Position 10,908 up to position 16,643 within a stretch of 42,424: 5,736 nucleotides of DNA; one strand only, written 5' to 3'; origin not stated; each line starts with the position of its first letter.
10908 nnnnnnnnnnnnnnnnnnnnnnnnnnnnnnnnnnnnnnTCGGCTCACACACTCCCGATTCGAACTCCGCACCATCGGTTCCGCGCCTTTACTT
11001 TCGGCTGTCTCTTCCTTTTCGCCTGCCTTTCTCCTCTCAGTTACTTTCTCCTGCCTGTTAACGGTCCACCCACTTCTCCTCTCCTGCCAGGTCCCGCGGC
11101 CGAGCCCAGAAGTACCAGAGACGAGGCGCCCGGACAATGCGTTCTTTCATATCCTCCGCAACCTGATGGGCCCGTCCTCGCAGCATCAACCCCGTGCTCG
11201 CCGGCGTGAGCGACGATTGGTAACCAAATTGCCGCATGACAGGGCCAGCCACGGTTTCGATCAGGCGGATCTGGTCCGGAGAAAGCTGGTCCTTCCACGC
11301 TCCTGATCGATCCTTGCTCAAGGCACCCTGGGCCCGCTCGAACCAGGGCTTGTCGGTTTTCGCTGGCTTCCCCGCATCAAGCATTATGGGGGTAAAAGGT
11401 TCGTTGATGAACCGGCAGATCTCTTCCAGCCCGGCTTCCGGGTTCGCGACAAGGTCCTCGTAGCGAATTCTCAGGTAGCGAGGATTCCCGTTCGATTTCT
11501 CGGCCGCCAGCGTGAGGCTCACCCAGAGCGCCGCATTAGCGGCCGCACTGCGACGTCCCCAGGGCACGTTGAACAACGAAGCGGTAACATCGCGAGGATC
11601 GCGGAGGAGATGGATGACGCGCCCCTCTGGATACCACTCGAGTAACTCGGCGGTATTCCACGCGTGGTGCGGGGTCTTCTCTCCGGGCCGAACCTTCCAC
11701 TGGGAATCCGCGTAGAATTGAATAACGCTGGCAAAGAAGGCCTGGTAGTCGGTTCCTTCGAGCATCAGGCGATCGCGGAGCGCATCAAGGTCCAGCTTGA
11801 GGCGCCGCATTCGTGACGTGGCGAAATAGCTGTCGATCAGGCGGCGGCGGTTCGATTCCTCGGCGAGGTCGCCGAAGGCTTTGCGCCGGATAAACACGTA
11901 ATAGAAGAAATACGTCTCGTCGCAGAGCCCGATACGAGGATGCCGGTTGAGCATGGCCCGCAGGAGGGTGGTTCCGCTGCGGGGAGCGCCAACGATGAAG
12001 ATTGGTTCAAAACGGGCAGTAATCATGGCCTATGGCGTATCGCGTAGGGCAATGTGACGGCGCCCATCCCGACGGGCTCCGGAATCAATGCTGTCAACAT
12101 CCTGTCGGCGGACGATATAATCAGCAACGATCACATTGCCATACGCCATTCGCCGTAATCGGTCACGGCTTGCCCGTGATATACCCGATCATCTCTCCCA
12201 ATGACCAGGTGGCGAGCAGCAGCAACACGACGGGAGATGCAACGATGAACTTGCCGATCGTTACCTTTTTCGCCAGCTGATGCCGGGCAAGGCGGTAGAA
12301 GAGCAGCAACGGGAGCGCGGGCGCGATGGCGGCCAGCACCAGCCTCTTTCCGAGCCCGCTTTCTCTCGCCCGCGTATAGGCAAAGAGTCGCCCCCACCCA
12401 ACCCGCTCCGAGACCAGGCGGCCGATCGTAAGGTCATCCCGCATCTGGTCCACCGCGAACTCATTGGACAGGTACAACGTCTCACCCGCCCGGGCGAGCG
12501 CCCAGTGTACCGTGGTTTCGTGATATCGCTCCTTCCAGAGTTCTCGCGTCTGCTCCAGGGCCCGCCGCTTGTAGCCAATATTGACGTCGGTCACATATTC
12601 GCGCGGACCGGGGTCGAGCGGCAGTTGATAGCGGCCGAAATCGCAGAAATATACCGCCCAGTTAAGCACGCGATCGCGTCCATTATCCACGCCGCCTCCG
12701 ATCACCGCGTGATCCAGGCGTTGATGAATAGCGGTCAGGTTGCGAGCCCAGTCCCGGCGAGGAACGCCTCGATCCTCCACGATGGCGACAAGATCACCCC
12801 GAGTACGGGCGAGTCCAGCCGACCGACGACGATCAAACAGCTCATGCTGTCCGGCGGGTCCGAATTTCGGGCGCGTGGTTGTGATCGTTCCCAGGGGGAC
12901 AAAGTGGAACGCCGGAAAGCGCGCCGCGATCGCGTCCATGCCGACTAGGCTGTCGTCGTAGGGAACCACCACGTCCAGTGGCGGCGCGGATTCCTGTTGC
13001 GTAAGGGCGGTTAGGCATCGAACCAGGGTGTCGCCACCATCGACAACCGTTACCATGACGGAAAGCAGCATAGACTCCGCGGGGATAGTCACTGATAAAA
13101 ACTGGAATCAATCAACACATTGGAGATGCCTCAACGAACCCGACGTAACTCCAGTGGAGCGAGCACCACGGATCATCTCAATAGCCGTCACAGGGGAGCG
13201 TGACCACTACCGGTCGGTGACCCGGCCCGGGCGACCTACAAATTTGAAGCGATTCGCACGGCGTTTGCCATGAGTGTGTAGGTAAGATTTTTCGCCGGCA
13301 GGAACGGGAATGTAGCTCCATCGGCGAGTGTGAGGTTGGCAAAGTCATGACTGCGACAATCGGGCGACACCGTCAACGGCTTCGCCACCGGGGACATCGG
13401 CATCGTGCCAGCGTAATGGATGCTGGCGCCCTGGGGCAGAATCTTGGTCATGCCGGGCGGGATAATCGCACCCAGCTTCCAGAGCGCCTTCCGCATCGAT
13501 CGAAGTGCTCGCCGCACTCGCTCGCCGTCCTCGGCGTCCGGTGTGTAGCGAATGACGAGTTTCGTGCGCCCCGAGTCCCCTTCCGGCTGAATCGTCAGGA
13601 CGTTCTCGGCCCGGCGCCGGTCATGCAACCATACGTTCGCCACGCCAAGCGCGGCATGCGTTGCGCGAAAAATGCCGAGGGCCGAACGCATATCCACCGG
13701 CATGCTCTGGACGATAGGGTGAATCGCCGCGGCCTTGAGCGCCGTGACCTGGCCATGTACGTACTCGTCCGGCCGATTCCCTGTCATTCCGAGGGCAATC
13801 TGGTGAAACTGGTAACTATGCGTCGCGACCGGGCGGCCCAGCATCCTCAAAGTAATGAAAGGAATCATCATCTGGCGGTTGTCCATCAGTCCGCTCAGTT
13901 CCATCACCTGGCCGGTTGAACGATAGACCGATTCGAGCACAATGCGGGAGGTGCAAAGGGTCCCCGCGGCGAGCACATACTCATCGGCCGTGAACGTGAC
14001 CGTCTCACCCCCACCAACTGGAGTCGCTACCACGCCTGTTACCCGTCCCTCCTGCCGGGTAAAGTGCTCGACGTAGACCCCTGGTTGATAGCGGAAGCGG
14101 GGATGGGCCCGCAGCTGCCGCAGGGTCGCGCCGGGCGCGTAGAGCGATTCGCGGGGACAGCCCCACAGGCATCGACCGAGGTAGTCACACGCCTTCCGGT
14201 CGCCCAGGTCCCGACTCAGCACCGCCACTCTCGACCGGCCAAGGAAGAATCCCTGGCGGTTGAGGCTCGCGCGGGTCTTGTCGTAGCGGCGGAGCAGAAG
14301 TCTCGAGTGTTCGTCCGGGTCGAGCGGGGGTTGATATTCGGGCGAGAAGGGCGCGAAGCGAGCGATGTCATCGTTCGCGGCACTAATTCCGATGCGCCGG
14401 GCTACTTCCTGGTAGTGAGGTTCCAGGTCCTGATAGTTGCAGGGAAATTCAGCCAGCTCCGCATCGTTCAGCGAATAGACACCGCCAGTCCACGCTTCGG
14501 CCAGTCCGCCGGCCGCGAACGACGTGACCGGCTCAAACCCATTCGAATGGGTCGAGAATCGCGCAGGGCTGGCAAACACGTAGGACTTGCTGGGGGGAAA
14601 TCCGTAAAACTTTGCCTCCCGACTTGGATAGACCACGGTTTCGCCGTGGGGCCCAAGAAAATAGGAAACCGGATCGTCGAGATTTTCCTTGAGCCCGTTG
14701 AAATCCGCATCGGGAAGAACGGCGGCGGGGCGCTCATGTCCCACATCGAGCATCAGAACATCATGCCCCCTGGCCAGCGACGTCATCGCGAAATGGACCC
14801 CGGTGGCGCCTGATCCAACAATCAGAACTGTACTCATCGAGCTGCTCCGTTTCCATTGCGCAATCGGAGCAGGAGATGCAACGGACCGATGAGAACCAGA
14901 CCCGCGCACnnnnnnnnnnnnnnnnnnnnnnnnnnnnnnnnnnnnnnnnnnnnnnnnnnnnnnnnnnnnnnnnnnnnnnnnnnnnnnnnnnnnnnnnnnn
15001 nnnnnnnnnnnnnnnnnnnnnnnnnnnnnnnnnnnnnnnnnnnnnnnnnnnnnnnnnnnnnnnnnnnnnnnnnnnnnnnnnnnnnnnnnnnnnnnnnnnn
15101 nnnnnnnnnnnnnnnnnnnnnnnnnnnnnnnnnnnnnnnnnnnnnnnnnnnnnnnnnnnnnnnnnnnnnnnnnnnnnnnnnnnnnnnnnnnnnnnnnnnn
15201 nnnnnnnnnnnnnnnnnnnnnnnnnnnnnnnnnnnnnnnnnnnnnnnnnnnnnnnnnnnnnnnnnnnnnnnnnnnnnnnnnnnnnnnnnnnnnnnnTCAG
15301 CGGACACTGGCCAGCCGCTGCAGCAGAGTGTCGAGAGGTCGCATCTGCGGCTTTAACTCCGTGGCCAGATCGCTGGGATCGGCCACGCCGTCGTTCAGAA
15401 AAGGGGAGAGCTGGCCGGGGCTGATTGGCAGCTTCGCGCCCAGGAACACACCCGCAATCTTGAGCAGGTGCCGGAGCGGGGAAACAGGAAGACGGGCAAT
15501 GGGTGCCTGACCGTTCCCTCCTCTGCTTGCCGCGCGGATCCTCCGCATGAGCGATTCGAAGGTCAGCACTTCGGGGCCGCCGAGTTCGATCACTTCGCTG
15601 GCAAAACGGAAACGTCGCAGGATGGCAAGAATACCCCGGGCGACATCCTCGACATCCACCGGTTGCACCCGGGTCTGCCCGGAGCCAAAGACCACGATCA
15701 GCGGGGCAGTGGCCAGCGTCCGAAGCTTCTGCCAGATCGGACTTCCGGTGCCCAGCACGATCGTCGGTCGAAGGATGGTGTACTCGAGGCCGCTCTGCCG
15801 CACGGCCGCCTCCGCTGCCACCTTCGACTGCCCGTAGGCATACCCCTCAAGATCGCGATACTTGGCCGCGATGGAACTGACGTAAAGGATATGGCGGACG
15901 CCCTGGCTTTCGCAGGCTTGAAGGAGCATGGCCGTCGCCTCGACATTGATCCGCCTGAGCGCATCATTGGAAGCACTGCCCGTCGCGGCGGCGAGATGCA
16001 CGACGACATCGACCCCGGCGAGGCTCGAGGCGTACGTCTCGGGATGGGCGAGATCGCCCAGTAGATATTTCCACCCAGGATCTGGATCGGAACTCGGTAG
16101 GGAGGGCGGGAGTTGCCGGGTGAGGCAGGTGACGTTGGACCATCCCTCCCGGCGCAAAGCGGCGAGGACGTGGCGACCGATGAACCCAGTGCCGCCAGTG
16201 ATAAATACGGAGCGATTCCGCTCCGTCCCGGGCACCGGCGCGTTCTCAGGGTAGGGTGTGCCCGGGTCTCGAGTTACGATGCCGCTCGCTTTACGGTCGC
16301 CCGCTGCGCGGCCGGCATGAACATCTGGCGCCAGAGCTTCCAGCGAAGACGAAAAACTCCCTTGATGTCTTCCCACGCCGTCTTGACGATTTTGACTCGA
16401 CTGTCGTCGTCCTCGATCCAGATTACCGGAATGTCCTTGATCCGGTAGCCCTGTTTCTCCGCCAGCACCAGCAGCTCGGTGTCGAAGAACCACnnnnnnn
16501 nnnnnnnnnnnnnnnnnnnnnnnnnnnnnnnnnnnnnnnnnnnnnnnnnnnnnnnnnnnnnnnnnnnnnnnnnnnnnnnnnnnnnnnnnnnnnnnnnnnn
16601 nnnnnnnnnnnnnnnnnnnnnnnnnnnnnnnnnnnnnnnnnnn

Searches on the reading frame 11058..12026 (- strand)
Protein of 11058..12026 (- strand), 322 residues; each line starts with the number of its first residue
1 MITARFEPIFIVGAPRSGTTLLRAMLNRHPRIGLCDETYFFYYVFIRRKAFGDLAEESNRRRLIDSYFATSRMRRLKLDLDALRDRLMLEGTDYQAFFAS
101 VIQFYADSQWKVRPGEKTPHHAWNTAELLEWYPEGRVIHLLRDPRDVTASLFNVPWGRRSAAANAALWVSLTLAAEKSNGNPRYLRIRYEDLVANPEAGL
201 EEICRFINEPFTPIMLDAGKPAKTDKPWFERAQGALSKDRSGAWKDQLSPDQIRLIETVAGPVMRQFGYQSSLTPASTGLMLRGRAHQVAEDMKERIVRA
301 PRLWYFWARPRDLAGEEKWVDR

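Call 7: search_protein_families(library=pfam, proteins=[window:11058-12026:-], max_evalue=0.001)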
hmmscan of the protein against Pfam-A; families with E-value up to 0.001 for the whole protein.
window:11058-12026:- (322 aa): 2 families
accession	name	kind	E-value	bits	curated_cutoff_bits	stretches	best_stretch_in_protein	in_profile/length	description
PF13469.12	Sulfotransfer_3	-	3.5e-35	122.7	27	1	8-212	1-215/216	Sulfotransferase family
PF00685.33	Sulfotransfer_1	-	9.8e-16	58.3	22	1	8-268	3-255/255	Sulfotransferase domain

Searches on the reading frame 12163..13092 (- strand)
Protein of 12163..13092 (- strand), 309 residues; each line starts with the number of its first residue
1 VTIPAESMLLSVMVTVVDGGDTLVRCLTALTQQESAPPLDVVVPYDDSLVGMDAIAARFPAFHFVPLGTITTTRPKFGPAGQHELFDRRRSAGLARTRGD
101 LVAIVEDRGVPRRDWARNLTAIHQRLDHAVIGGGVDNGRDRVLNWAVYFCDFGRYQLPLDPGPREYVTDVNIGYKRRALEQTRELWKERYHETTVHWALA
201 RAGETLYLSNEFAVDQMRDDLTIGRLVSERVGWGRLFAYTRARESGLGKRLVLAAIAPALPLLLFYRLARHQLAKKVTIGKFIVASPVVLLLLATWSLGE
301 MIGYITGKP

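Call 7: search_protein_families(library=pfam, proteins=[window:12163-13092:-], max_evalue=0.001)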
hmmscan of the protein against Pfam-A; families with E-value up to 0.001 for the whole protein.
window:12163-13092:- (309 aa): 1 family
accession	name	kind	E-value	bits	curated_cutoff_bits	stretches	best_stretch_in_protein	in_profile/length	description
PF00535.33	Glycos_transf_2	-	0.00026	21.4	23.3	1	11-181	1-166/168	Glycosyl transferase family 2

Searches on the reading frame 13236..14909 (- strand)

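Call 7: search_protein_families(library=pfam, proteins=[window:13236-14909:-], max_evalue=0.001)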
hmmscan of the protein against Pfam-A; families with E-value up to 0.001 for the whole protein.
window:13236-14909:- (557 aa): 4 families
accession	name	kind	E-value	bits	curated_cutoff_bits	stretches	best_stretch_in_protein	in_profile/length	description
PF05199.19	GMC_oxred_C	-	4.2e-12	47.3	24.6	1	435-550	4-139/139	GMC oxidoreductase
PF00890.30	FAD_binding_2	-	1.7e-07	31.2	20.4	1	202-320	80-206/414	FAD binding domain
PF00732.25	GMC_oxred_N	-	1.2e-05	25.7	23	1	239-327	109-200/218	GMC oxidoreductase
PF01266.30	DAO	-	0.00019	21.5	27.9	0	229-390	117-283/353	FAD dependent oxidoreductase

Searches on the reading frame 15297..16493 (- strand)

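Call 7: search_protein_families(library=pfam, proteins=[window:15297-16493:-], max_evalue=0.001)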
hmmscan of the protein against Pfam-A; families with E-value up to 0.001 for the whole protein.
window:15297-16493:- (398 aa): 9 families
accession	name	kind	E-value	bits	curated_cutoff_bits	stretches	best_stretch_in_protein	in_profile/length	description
PF01370.27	Epimerase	-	6.6e-26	91.6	20.9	1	96-297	1-230/240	NAD dependent epimerase/dehydratase family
PF13460.12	NAD_binding_10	-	8.8e-23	81.6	27.2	1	100-248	1-148/184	NAD(P)H-binding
PF01073.25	3Beta_HSD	-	2.3e-17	63.4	22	1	98-213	2-122/280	3-beta hydroxysteroid dehydrogenase/isomerase family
PF07993.18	NAD_binding_4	-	5.8e-17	62.1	20.1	2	152-210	80-139/258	Male sterility protein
PF04321.23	RmlD_sub_bind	-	6.9e-13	48.8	27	1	96-295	3-200/287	RmlD substrate binding domain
PF05368.20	NmrA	-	3.7e-09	37.1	27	1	94-312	3-223/298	NmrA-like family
PF16363.11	GDP_Man_Dehyd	-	3e-05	24.1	27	1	97-207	1-128/332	GDP-mannose 4,6 dehydratase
PF08659.16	KR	-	9.2e-05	22.9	22.6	0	96-129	3-36/180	KR domain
PF00106.31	adh_short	-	0.00015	21.8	26.6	0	184-238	109-167/195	short chain dehydrogenase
